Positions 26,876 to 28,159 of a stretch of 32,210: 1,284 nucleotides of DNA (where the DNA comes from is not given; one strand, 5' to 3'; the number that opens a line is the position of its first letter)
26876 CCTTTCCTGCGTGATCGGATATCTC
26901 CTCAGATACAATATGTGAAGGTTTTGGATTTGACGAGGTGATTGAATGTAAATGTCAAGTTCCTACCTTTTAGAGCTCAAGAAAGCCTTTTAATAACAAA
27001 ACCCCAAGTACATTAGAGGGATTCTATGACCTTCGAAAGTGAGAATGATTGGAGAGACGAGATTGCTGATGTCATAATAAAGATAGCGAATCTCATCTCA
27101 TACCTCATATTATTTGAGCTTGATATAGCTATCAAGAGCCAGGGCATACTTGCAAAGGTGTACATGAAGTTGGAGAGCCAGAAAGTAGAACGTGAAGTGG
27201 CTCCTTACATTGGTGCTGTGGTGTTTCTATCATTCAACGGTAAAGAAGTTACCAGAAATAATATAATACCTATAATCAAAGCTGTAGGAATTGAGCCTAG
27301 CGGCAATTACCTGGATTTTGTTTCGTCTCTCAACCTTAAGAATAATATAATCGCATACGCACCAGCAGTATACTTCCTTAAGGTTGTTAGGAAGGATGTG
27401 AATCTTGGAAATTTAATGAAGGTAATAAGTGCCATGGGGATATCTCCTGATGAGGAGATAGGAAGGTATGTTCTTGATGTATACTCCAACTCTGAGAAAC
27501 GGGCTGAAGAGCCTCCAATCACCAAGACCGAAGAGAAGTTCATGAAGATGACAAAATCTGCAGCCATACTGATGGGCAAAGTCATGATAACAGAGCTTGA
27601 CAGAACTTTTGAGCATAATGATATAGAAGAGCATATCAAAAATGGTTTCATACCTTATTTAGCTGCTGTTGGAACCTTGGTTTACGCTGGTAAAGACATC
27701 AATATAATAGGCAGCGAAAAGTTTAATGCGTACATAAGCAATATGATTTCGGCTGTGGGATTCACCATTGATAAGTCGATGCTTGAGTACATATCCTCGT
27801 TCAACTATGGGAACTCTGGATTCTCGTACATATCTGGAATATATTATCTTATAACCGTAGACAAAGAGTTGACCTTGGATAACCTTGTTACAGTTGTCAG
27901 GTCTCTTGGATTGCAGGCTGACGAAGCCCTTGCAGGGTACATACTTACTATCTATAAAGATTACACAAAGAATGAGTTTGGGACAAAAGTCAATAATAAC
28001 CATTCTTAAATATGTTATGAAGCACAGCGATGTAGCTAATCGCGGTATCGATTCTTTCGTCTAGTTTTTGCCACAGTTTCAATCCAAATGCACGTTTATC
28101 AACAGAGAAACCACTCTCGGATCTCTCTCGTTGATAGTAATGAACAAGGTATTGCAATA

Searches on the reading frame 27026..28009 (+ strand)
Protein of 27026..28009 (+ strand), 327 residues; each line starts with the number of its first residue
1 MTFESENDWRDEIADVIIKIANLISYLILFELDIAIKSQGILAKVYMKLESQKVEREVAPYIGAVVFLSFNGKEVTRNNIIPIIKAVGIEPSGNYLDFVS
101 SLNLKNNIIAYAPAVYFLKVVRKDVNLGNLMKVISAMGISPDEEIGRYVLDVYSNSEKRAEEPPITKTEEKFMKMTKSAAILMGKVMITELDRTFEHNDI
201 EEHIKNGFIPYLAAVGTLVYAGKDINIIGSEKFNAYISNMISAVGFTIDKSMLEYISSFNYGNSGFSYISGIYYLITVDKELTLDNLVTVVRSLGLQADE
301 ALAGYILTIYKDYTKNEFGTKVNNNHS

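Call 3: search_protein_families(library=pfam, proteins=[window:27026-28009:+], max_evalue=1)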
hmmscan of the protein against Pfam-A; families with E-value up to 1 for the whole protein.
window:27026-28009:+ (327 aa): 1 family
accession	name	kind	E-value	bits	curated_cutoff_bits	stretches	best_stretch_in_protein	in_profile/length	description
PF00428.24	Ribosomal_60s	-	0.14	13.1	28.1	0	168-207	3-42/88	60s Acidic ribosomal protein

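Call 4: search_protein_families(library=ncbifam, proteins=[window:27026-28009:+], max_evalue=1)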
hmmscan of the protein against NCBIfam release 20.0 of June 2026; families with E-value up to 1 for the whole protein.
window:27026-28009:+ (327 aa): 2 families
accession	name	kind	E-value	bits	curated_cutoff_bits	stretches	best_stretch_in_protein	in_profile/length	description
TIGR03685.1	ribo_P1_arch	equivalog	1e-08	35.4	100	0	61-92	3-34/105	50S ribosomal protein P1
NF000276.2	SMR_qac_E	exception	0.066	13.6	185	1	107-139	35-67/101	quaternary ammonium compound efflux SMR transporter QacE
